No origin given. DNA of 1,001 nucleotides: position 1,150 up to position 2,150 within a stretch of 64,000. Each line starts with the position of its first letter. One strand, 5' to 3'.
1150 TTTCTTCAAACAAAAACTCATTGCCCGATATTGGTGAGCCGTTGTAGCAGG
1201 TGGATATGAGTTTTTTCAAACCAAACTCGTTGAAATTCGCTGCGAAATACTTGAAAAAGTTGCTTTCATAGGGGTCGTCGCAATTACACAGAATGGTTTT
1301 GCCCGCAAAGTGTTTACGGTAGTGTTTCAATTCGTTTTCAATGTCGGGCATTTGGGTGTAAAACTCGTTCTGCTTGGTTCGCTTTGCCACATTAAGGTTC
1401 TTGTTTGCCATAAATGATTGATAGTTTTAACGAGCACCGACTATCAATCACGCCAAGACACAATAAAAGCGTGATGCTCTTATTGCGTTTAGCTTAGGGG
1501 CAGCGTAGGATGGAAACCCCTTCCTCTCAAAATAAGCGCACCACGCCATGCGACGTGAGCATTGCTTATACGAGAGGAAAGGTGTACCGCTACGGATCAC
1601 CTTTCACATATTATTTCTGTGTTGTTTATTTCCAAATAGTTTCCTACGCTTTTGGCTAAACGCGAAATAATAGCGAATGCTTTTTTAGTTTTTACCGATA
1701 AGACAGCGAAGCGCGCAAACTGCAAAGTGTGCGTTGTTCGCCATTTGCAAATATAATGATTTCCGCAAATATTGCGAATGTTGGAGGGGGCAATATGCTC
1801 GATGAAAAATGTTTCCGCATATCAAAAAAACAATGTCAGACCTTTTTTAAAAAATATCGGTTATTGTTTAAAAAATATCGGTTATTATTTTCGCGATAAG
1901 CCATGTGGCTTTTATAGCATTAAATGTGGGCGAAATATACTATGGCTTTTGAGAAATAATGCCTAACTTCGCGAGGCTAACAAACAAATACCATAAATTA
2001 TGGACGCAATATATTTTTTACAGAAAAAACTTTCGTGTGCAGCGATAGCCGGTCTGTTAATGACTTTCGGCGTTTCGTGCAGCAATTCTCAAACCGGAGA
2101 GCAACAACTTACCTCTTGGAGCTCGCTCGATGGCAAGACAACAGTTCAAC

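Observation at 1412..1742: Conserved non-coding leader of about 300 nt, with compensatory base changes, upstream of both methyltransferase-DUF262 operons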

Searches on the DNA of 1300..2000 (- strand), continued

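Call 44: search_with_rna_model(model_id=R1, sources=[L121, L122, L123, L124, L125, L126, L127, L128, L129, L130, L131, L132, L133, L134, L135, L136, L137, L138, L139, L140, L141, L142, L143, L144, L145, L146, L147, L148, L149, L150, L151, L152, L153, L154, L155, L156, L157, L158, L159, L160, L161, L162, L163, L164, L165, L166, L167, L168, L169, L170, L171, L172, L173, L174, L175, L176, L177, L178, L179, L180, L181, L182, L183, L184, L185, L186, L187, L188, L189, L190, L191, L192, L193, L194, L195, L196, L197, L198, L199, L200], max_evalue=0.01)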
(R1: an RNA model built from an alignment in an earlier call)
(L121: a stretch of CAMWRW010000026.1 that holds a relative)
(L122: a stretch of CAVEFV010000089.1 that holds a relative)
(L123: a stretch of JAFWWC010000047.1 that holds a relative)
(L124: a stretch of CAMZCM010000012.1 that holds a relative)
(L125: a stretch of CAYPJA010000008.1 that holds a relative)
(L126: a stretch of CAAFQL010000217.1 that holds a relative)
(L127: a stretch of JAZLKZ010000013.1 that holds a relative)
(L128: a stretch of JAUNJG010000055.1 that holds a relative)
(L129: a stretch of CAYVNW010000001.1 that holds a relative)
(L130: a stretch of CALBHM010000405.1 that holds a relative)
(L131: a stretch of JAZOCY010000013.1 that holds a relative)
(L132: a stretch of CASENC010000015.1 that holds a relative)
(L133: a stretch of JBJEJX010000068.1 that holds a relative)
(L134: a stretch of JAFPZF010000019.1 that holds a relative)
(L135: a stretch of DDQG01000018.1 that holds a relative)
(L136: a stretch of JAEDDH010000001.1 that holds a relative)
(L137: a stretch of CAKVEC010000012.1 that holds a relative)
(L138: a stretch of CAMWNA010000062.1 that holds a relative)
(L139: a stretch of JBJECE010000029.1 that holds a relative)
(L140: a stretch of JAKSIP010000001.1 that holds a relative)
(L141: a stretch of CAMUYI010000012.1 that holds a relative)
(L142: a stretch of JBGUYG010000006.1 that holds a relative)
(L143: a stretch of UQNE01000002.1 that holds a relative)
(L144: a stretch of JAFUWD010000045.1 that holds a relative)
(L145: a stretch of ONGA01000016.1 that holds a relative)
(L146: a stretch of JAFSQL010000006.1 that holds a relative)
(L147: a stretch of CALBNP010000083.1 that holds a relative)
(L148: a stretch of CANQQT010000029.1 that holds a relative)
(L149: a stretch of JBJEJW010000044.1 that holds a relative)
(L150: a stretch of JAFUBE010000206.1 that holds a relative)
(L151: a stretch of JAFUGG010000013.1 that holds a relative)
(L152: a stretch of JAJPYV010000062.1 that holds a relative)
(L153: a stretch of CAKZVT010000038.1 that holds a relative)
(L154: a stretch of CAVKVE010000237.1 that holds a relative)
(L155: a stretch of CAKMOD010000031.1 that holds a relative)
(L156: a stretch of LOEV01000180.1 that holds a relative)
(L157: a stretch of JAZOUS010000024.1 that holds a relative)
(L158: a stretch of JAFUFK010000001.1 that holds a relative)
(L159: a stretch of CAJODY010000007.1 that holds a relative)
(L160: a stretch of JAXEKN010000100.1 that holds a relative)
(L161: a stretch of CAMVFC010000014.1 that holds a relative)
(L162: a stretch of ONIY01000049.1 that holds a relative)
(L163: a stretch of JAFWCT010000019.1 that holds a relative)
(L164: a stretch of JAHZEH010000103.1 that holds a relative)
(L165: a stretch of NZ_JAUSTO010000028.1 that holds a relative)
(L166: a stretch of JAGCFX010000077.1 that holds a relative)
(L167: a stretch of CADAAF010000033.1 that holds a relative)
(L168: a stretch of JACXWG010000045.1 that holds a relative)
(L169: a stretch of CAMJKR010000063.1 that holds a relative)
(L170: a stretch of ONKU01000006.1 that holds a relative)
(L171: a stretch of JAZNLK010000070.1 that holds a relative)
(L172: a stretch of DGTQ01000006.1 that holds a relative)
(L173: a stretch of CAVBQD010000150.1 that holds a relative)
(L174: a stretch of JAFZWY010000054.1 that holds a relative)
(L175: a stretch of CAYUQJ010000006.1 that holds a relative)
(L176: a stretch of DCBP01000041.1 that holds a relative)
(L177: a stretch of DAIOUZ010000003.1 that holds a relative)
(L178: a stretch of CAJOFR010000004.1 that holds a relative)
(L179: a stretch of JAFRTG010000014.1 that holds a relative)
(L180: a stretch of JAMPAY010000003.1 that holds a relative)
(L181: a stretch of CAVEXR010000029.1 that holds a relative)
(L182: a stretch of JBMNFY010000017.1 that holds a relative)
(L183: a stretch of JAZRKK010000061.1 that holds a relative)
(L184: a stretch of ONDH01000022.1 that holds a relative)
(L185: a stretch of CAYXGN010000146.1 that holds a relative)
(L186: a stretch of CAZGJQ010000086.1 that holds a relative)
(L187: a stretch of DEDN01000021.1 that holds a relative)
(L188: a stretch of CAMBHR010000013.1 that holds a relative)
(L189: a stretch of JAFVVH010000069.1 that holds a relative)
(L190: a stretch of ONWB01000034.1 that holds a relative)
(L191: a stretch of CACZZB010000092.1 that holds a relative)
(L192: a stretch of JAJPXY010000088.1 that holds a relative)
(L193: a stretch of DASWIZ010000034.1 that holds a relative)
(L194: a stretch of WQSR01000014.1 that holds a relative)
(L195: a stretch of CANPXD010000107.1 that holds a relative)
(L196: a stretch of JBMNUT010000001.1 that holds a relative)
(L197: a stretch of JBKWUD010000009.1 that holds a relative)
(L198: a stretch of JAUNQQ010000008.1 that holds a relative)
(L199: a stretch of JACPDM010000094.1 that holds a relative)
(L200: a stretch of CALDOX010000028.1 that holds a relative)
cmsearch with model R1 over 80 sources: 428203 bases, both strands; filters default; matches with E-value up to 0.01: 35.
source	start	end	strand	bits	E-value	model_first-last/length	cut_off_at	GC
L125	2229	2441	+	219.5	5.5e-60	1-213/213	no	0.48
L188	557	774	+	209.1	4.9e-57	1-213/213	no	0.45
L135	2225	2441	+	203.4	2e-55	1-213/213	no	0.45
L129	214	424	+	200.1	1.7e-54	1-213/213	no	0.45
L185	2208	2426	+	198.4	5.1e-54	1-213/213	no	0.47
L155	2226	2440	+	179.2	1.4e-48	1-213/213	no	0.43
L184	2235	2445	+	177.4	4.4e-48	1-213/213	no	0.46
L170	2220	2434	+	173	7.8e-47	1-213/213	no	0.44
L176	1775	1993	+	156.8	3e-42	1-213/213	no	0.42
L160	2220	2439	+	156.6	3.5e-42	1-213/213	no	0.42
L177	2234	2448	+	151.8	8e-41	1-213/213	no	0.42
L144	2225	2439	+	150.6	1.7e-40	1-213/213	no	0.46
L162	2222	2438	+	149.1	4.6e-40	1-213/213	no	0.4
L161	2211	2433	+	143.1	2.2e-38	1-213/213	no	0.43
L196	2217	2435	+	116.5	7.2e-31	1-213/213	no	0.43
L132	2230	2444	+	106.4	5.3e-28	1-213/213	no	0.4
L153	2249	2442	+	79.7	1.8e-20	1-213/213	no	0.44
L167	2251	2448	+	78.3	4.8e-20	1-213/213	no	0.38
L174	2239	2438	+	74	7.8e-19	1-213/213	no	0.42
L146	2240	2437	+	71.2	4.9e-18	1-213/213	no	0.46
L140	2220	2425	+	69.8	1.2e-17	1-213/213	no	0.42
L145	2256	2450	+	69.7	1.3e-17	1-213/213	no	0.41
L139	2259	2442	+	69.3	1.7e-17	1-213/213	no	0.36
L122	192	385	+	68.3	3.3e-17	1-213/213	no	0.4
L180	2250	2448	+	65.1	2.6e-16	1-213/213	no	0.38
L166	996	1197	+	59.9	7.5e-15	1-213/213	no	0.41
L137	1046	1244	+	58.4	2e-14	1-213/213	no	0.39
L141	1094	1298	+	58.2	2.2e-14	1-213/213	no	0.4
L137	2251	2447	+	58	2.6e-14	1-213/213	no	0.39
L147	2230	2439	+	54.4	2.7e-13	1-213/213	no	0.45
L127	2234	2437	+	53.6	4.5e-13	1-213/213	no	0.45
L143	2239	2441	+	47.6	2.3e-11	1-213/213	no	0.38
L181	2243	2438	+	47.3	2.8e-11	1-213/213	no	0.4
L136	2225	2430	+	46.4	4.9e-11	1-213/213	no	0.39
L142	2240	2440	+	35.7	5.2e-08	1-213/213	no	0.44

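Call 45: search_with_rna_model(model_id=R1, sources=[L135, L155, L184, L170, L176, L160, L144, L162, L161, L196, L132, L153, L167, L174, L146, L140, L145, L139, L122, L180, L166, L137, L141, L147, L127, L143, L181, L136, L142, L103, L110, L057, L017, L025, L033, window], max_evalue=0.000001, make_alignment=true)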
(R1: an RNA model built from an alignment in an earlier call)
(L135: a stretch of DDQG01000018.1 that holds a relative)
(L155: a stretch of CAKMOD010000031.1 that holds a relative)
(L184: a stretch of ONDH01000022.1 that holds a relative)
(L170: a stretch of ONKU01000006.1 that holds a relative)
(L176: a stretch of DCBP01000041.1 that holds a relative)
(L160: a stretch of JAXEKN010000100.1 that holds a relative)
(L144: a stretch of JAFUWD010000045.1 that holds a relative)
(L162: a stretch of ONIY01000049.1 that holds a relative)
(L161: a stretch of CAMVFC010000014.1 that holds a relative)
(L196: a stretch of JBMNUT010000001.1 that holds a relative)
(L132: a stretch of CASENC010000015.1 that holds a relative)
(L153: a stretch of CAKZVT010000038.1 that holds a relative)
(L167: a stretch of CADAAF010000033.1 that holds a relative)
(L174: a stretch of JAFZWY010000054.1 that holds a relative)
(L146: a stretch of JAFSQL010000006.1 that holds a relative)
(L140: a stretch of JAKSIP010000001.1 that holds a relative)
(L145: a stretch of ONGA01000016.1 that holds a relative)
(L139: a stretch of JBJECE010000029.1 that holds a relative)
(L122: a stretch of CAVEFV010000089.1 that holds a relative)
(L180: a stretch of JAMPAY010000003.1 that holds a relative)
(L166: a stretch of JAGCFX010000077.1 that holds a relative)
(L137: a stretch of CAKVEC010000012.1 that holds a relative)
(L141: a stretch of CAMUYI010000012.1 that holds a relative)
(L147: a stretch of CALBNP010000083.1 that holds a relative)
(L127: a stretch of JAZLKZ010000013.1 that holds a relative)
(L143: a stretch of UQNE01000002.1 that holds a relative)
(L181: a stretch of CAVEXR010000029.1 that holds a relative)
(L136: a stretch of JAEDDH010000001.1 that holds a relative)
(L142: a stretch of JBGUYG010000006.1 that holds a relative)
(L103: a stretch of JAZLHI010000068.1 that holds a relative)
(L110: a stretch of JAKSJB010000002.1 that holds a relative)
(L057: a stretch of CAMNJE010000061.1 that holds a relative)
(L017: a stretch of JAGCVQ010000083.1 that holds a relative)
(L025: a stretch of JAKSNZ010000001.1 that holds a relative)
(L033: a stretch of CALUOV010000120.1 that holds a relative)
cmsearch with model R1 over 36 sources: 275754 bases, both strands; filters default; matches with E-value up to 0.000001: 38.
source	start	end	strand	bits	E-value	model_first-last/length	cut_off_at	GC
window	62524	62739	-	217.9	9.9e-60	1-213/213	no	0.46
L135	2225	2441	+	203.4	1.3e-55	1-213/213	no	0.45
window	1472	1686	-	183.5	5.2e-50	1-213/213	no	0.43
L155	2226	2440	+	179.2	9e-49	1-213/213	no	0.43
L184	2235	2445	+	177.4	2.8e-48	1-213/213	no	0.46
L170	2220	2434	+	173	5e-47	1-213/213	no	0.44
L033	3893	4108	+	157.9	9.4e-43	1-213/213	no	0.39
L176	1775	1993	+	156.8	1.9e-42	1-213/213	no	0.42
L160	2220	2439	+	156.6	2.2e-42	1-213/213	no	0.42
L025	132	334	+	154.6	8e-42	1-213/213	no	0.36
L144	2225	2439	+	150.6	1.1e-40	1-213/213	no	0.46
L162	2222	2438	+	149.1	2.9e-40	1-213/213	no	0.4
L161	2211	2433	+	143.1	1.4e-38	1-213/213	no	0.43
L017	5788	5997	-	139.7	1.3e-37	1-213/213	no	0.41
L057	2097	2304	+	138.9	2.2e-37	1-213/213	no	0.43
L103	6538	6773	-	117.9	2e-31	1-213/213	no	0.42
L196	2217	2435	+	116.5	4.6e-31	1-213/213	no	0.43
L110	5069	5304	-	115.8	7.3e-31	1-213/213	no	0.43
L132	2230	2444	+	106.4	3.4e-28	1-213/213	no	0.4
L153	2249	2442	+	79.7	1.2e-20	1-213/213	no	0.44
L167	2251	2448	+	78.3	3.1e-20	1-213/213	no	0.38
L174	2239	2438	+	74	5e-19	1-213/213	no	0.42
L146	2240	2437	+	71.2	3.2e-18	1-213/213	no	0.46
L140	2220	2425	+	69.8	7.5e-18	1-213/213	no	0.42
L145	2256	2450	+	69.7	8.1e-18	1-213/213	no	0.41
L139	2259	2442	+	69.3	1.1e-17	1-213/213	no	0.36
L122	192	385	+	68.3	2.1e-17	1-213/213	no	0.4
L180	2250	2448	+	65.1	1.7e-16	1-213/213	no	0.38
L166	996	1197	+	59.9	4.8e-15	1-213/213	no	0.41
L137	1046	1244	+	58.4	1.3e-14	1-213/213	no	0.39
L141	1094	1298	+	58.2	1.4e-14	1-213/213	no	0.4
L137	2251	2447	+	58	1.7e-14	1-213/213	no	0.39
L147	2230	2439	+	54.4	1.7e-13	1-213/213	no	0.45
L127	2234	2437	+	53.6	2.9e-13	1-213/213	no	0.45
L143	2239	2441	+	47.6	1.5e-11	1-213/213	no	0.38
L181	2243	2438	+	47.3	1.8e-11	1-213/213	no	0.4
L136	2225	2430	+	46.4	3.2e-11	1-213/213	no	0.39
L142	2240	2440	+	35.7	3.3e-08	1-213/213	no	0.44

Alignment A4: 38 matches aligned to the model, 316 columns, each read 5' to 3' on its own strand. Consensus structure (alignment columns), stored with it:
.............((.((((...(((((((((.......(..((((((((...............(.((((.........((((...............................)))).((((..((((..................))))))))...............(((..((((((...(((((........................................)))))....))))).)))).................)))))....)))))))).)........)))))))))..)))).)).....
